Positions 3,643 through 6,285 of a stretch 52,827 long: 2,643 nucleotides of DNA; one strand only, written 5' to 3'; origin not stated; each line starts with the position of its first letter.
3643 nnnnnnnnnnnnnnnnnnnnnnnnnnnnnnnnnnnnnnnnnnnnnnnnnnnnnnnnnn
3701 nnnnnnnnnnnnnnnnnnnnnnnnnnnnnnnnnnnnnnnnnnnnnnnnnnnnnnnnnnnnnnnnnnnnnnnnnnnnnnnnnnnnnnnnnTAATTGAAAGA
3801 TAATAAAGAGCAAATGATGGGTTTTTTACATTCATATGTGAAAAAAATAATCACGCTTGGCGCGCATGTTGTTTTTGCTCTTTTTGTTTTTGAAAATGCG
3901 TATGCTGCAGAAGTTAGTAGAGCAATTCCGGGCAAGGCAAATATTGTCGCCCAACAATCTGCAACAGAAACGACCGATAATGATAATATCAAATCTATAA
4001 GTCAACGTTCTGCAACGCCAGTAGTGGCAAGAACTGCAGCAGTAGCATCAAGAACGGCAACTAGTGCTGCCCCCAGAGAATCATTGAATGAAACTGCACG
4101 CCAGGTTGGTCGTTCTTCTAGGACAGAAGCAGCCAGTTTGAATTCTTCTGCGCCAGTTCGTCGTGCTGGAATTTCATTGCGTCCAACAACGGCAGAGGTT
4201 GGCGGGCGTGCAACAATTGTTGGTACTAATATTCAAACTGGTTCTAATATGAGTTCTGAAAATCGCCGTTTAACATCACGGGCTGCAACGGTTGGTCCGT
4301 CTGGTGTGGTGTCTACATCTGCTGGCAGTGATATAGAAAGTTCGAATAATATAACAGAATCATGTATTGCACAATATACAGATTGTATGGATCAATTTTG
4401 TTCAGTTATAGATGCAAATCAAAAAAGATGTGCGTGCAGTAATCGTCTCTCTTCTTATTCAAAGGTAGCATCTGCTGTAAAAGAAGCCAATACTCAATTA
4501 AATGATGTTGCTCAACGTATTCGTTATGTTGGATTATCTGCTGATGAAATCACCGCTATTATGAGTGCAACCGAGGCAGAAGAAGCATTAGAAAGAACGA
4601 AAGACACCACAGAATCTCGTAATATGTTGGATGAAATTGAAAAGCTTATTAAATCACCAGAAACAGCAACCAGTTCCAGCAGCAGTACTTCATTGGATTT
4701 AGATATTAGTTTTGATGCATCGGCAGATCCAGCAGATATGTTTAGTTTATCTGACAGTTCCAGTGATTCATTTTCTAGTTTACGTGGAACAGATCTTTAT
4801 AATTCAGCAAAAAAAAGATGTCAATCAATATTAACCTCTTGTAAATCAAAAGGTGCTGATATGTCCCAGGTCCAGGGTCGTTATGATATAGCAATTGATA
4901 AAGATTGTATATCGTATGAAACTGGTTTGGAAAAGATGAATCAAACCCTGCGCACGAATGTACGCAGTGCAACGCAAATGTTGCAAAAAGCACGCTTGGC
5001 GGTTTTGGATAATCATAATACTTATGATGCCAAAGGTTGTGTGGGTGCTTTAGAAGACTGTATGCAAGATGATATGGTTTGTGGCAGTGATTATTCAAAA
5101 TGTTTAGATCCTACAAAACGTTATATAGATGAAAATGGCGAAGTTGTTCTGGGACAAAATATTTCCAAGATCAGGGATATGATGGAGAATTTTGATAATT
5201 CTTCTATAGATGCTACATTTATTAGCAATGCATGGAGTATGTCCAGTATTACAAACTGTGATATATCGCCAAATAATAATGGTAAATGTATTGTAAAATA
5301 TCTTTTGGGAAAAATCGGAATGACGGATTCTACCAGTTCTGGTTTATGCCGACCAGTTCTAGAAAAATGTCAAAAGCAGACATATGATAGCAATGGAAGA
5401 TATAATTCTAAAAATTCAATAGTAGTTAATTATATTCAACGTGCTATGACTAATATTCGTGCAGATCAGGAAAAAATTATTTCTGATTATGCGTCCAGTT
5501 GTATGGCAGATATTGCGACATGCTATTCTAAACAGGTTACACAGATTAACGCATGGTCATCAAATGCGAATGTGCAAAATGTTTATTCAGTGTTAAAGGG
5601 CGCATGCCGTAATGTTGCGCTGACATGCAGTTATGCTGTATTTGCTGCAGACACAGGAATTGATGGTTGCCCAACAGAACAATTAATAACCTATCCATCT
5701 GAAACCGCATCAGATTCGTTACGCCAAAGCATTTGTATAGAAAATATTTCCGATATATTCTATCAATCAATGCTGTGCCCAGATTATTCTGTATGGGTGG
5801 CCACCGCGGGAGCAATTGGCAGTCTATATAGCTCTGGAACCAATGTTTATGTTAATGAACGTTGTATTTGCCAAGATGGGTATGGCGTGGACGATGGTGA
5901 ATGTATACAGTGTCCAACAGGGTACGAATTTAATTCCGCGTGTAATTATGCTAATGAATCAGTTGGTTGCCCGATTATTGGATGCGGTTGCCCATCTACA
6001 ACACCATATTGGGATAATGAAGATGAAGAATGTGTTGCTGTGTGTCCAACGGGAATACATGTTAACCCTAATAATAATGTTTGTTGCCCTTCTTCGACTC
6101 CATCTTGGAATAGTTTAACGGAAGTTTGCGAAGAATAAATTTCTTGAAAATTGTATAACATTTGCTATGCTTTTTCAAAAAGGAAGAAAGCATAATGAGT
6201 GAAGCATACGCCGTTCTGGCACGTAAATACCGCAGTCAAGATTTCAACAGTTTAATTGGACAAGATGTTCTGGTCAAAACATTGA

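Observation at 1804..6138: Tandem pair of giant secreted cysteine-rich paralogues of no family I can name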

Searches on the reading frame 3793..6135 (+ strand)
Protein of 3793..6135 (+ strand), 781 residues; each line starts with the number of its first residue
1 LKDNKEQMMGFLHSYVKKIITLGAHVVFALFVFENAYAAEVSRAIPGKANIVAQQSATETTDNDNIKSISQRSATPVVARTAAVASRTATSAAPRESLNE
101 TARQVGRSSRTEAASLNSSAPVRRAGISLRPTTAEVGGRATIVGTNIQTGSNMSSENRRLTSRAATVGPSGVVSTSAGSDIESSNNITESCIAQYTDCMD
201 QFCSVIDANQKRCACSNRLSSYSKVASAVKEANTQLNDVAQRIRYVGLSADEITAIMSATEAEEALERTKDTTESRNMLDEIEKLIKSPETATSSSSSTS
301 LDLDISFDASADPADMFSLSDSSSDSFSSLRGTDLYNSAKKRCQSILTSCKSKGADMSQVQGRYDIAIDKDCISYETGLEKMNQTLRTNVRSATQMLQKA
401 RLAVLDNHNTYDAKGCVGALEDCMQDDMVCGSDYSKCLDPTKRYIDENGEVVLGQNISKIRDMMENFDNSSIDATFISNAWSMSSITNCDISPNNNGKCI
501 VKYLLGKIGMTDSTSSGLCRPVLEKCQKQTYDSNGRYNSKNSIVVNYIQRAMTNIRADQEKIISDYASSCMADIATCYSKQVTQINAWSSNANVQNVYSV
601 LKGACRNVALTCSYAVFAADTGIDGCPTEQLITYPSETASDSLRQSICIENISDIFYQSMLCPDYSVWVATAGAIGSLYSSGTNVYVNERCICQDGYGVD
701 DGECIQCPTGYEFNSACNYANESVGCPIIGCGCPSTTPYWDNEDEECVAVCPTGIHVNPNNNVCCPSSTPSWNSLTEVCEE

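Call 6: search_protein_families(library=pfam, proteins=[window:3793-6135:+], max_evalue=1)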
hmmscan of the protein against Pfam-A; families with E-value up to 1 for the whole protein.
window:3793-6135:+ (781 aa): 1 family
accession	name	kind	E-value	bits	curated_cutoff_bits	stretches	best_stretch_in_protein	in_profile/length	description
PF01229.23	Glyco_hydro_39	-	0.058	12.6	26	1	427-590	219-384/472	Glycosyl hydrolases family 39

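Call 7: search_protein_families(library=ncbifam, proteins=[window:3793-6135:+], max_evalue=1)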
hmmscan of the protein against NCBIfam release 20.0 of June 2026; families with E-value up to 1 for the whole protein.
window:3793-6135:+ (781 aa): 0 families

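Call 9: find_homologous_proteins(query=window:3793-6135:+)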
Query window:3793-6135:+ (781 aa): 1001 proteins with E <= 0.001 among 8000 candidates; the best 120 are listed.
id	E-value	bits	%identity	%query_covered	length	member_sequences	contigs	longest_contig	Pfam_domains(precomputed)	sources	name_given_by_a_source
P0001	0.0e+0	1716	100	99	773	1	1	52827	-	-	-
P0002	0.0e+0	1528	91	97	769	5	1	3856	-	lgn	-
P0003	0.0e+0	1252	76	96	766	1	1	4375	-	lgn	-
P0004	0.0e+0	1193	71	97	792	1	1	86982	-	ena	-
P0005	0.0e+0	1076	67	97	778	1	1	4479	-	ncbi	-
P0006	0.0e+0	1071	69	92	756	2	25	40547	-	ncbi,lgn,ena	-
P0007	0.0e+0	1067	69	93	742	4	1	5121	-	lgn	-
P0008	0.0e+0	1056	69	92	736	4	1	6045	-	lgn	-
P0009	4.9e-280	949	59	95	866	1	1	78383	-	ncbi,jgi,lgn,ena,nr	ncbi:MAG: hypothetical protein FWE50_03370 [Alphaproteobacteria bacterium]|nr:hypothetical protein [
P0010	1.0e-262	892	59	91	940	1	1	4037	-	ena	-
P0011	2.6e-248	845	60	87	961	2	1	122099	-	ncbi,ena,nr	ncbi:MAG: hypothetical protein FWF97_00885 [Alphaproteobacteria bacterium]|nr:hypothetical protein [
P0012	1.3e-237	809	57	93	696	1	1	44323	-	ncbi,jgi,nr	ncbi:MAG: hypothetical protein LBL75_00025 [Rickettsiales bacterium]|jgi:hypothetical protein|nr:hyp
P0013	3.9e-235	801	61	79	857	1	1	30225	-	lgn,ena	-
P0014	5.0e-221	754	60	79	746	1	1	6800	-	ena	-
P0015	7.2e-220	751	59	79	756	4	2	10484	-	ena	-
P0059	8.6e-213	727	53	88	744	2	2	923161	-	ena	-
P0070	1.4e-212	726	55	87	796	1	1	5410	PF07699.20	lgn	-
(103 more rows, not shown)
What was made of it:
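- Checked: The database copy of B is 773 aa, starting at ATG 3817 (call 9).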

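Call 14: find_related_loci(query=A1, collection=genome_contigs, flank=10000)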
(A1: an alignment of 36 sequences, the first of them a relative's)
Query A1 (773 aa) in genome_contigs; peptide patterns used: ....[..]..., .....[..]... (x = any residue, [..] = any of these).
317 stretches matched a pattern; 287 encode a relative of the query (tblastn E <= 1e-3); the best 80 are kept; 80 distinct loci.
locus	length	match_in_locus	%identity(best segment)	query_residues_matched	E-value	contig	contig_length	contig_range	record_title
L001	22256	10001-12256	90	1-746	0e+0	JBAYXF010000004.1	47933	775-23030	MAG: Alphaproteobacteria bacterium isolate SO_2017_CLC_121 scaffold_627_c1_PH3_2017, whole genome shotgun sequence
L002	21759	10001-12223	71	1-726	0e+0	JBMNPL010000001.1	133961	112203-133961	MAG: Alphaproteobacteria bacterium isolate SBF912SR1HQ0037 scaffold_258_c1, whole genome shotgun sequence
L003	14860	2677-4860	68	17-739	0e+0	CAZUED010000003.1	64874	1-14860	MAG TPA_asm: uncultured Muribaculaceae bacterium isolate SRP192927_co1_66 genome assembly, contig: NODE_519_length_64874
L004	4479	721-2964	67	18-771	0e+0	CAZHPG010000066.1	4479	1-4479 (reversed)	MAG TPA_asm: uncultured Muribaculaceae bacterium isolate SRP220891_co1_206 genome assembly, contig: NODE_39278_length_44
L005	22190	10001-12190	69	17-731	0e+0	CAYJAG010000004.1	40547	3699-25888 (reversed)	MAG TPA_asm: uncultured Muribaculaceae bacterium isolate ERP122455_co3_13 genome assembly, contig: NODE_18_length_40547_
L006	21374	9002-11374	59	20-758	0e+0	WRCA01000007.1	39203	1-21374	MAG: Alphaproteobacteria bacterium isolate Lab288P3bin104 Ga0123353_10000758, whole genome shotgun sequence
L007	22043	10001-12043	60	19-696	0e+0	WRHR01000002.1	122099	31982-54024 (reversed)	MAG: Alphaproteobacteria bacterium isolate Nt197P3bin125 Ga0082212_10000107, whole genome shotgun sequence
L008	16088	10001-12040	57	8-731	0e+0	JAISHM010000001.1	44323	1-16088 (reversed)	MAG: Rickettsiales bacterium isolate Hm464_bin176 k119_603494, whole genome shotgun sequence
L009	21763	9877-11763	58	60-700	0e+0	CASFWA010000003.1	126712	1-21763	uncultured proteobacterium isolate A86_L4_360360_idba_bin.28 genome assembly, contig: A86_L4_360360_idba_bin.28.fa_scaff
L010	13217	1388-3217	59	83-700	0e+0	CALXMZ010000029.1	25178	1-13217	MAG: uncultured Alphaproteobacteria bacterium isolate E02__bin298 genome assembly, contig: E02__k127_6230262, whole geno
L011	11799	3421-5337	57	63-702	0e+0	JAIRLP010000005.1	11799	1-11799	MAG: Rickettsiales bacterium isolate Cc175_bin55 k119_1511805, whole genome shotgun sequence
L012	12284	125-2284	52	2-697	0e+0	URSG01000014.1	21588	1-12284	uncultured Rickettsiales bacterium isolate UMGS1303 genome assembly, contig: NODE_333_length_21588_cov_5.544049, whole g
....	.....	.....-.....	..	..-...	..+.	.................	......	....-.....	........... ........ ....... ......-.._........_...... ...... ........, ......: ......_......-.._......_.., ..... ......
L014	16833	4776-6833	55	24-720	0e+0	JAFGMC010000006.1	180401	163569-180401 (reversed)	MAG: Alphaproteobacteria bacterium isolate Zod_Metabat.441 k87_3630087, whole genome shotgun sequence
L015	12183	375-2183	58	84-697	0e+0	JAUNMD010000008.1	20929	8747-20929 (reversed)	MAG: Pseudomonadota bacterium isolate S31M_St_19 NODE_665_length_20929_cov_5.334579, whole genome shotgun sequence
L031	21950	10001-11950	53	40-697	0e+0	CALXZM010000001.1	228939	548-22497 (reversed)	MAG: uncultured Alphaproteobacteria bacterium isolate BRZ_LB__bin18 genome assembly, contig: BRZ_LB__NODE_32_length_2289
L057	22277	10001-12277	48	3-707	0e+0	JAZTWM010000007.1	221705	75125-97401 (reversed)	MAG: Candidatus Enterousia sp. isolate T1900045333_YK20190022.MAGScoT_cleanbin_000042 SGB_6555_k141_849587, whole genome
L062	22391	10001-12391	48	3-772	0e+0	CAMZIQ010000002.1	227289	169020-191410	MAG TPA_asm: uncultured proteobacterium isolate SRR10912534_bin.71_metaWRAP_v1.3_MAG genome assembly, contig: ERZ1421001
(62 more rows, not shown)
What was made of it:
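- All 80 shown are gut, rumen or termite alphaproteobacterial or Enterousia MAGs, or mislabelled bins (call 14).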

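Call 25: predict_structure(alignment_id=A1)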
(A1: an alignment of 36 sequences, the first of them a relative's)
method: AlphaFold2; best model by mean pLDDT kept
length: 773 residues; sequences in the alignment: 36
mean_pLDDT: 62.2   pTM: 0.44
mean pLDDT of the five models: 62.2, 61.5, 60.8, 57.5, 57.2
residues with pLDDT >= 90: 42; 70-90: 317; 50-70: 149; < 50: 265
segments of 3 or more residues with pLDDT < 50: 1-136, 138-171, 199-202, 239-243, 245-263, 277-319, 398-401, 624-630
pLDDT, mean of each block of 10 residues (from residue 1): 37 40 33 30 31 29 30 28 30 29 30 32 34 45 34 30 39 64 81 63 52 53 56 48 47 45 49 49 32 28 38 43 62 80 79 72 63 62 56 51 70 83 74 76 78 86 90 83 85 88 70 80 82 87 88 84 86 76 69 81 81 63 49 72 81 86 85 83 90 91 87 85 90 87 81 74 54 54
secondary structure, 60 per line:
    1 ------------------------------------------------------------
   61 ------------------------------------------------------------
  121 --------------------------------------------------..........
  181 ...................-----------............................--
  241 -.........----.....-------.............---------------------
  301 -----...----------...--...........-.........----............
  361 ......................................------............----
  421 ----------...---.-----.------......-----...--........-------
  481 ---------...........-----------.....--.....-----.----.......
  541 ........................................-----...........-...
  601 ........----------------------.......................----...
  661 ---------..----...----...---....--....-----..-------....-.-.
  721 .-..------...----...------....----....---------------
elements in order (helices of 4 or more, strands of 3 or more residues): H171-199 H211-238 H242-250 H255-259 H267-279 H324-334 H336-344 H349-398 H405-416 H450-455 H466-473 H490-500 H512-516 H519-522 H534-580 H586-596 H598-608 H631-653 E658-660 E676-678 E683-685 E689-692 E695-698 E731-733 E738-740 E747-750 E755-758
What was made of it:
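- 5782..6135 (+): B: C-terminal Cys-rich beta-hairpin repeats (aa 656-773). This is the variable part of the family and weakly resembles furin-like / ephrin-receptor-like repeats. Strands in the model: call 25.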

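Call 28: fold_search(model_id=the predicted structure, library=pdb)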
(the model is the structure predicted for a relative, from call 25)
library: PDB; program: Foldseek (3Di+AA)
matches with E <= 10: 49; with E <= 0.001: 0
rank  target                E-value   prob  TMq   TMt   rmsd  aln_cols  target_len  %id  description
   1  3w11_E                9.0e-01  0.18  0.06  0.11  10.5       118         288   18  Insulin receptor ectodomain construct comprising domains L1-CR in complex with human insulin, Alpha-CT peptide(704-719 (released 2013-01-09)
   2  9ixy_A                9.0e-01  0.06  0.06  0.11  25.7       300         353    9  Human KCNQ2-CaM-Ebio2 Complex in the Presence of PIP2 (released 2025-03-19)
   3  1cii                  1.0e+00  0.06  0.07  0.09  42.6       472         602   11  COLICIN IA (released 1998-01-14)
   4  7kd6_Q                1.4e+00  0.12  0.04  0.09  16.5       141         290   18  Insulin Receptor L1-CR plus alphaCT fragment in co-complex with Fv 83-7 and single-chain insulin SCI-b (released 2021-10-13)
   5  4c8v_A                1.5e+00  0.10  0.05  0.19  10.1       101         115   19  Xenopus RSPO2 Fu1-Fu2 crystal form I (released 2013-11-20)
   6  4c8v_D                1.7e+00  0.13  0.06  0.27  12.3       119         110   21  Xenopus RSPO2 Fu1-Fu2 crystal form I (released 2013-11-20)
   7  8dtm_A                1.7e+00  0.30  0.05  0.08   7.8        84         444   23  Cryo-EM structure of insulin receptor (IR) bound with S597 component 2 (released 2022-09-07)
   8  4c8v_B                2.0e+00  0.12  0.06  0.28  10.8       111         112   18  Xenopus RSPO2 Fu1-Fu2 crystal form I (released 2013-11-20)
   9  7md4_A                2.1e+00  0.14  0.05  0.05   8.9        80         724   24  Insulin receptor ectodomain dimer complexed with two IRPA-3 partial agonists (released 2022-02-23)
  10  7md4_B                2.4e+00  0.13  0.05  0.05   8.9        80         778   24  Insulin receptor ectodomain dimer complexed with two IRPA-3 partial agonists (released 2022-02-23)
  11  4xst_E                2.8e+00  0.15  0.05  0.11   9.3        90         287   20  Structure of the endoglycosidase-H treated L1-CR domains of the human insulin receptor in complex with residues 697-71 (released 2015-06-10)
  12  7mn6_B                2.9e+00  0.16  0.04  0.06  11.0       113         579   12  Structure of the HER2 S310F/HER3/NRG1b Heterodimer Extracellular Domain (released 2021-10-27)
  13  7kd6_E                3.1e+00  0.07  0.05  0.10  13.1       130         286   18  Insulin Receptor L1-CR plus alphaCT fragment in co-complex with Fv 83-7 and single-chain insulin SCI-b (released 2021-10-13)
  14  8s89                  3.4e+00  0.07  0.09  0.16  20.2       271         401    9  Efficient and scalable protein design using a relaxed sequence space (released 2024-10-16)
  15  8j02_A                3.4e+00  0.02  0.06  0.10  26.1       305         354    7  Human KCNQ2(F104A)-CaM-PIP2-CBD complex in state II (released 2023-12-13)
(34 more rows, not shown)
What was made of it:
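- On Ephrin_rec_like / furin-like Cys-rich repeats (B C-terminus only): Foldseek E about 1, probability under 0.3 (call 28).
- Closest known: Furin-like / ephrin-receptor-like cysteine-rich repeats. Same: The best, though weak, structural matches are insulin receptor CR and RSPO2 Fu1-Fu2 (call 28).
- The tail resembles disulfide-bonded furin-like repeats (call 28).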

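Call 36: search_solved_structures(query=A1, max_evalue=1)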
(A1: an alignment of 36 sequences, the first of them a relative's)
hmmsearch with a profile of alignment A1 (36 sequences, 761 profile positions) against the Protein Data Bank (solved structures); distinct sequences matched with E-value up to 1: 1.
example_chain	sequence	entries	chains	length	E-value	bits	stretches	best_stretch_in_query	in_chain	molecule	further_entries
8trs_D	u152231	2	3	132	0.96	11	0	694-744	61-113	Ephrin type-A receptor 2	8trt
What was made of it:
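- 5782..6135 (+): Weak matches: Foldseek to insulin receptor CR and RSPO furin repeats at E about 1 (call 28); EphA2 at E 0.96 (call 36).
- On Ephrin_rec_like / furin-like Cys-rich repeats (B C-terminus only): PDB profile E 0.96 to EphA2 (call 36).
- Closest known: Furin-like / ephrin-receptor-like cysteine-rich repeats. Same: EphA2 is the only PDB profile match (E 0.96; call 36).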

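Call 50: find_encoding_contigs(protein=P0059, flank=10000, max_places=2)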
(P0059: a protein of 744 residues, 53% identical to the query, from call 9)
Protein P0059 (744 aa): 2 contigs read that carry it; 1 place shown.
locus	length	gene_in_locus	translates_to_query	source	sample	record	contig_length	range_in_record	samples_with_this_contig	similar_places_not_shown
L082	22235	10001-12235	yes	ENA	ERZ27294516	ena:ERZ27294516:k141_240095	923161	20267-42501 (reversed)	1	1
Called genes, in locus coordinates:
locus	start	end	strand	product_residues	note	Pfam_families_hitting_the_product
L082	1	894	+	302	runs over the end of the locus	-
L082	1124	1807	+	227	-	-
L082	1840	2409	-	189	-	PF01300:Sua5_yciO_yrdC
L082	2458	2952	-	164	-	PF01988:VIT1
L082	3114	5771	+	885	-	PF01326:PPDK_N, PF00391:PEP-utilizers, PF02896:PEP-utilizers_C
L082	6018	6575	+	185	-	PF09411:PagL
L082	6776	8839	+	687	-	-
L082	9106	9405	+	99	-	PF00829:Ribosomal_L21p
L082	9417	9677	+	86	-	PF01016:Ribosomal_L27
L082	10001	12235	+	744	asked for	-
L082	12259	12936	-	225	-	PF00929:RNase_T, PF03104:DNA_pol_B_exo1 (faint), PF13482:RNase_H_2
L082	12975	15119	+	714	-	PF00580:UvrD-helicase, PF13245:AAA_19, PF13604:AAA_30 (faint), PF13361:UvrD_C, PF13538:UvrD_C_2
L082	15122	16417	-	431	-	-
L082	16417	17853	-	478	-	-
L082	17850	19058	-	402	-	-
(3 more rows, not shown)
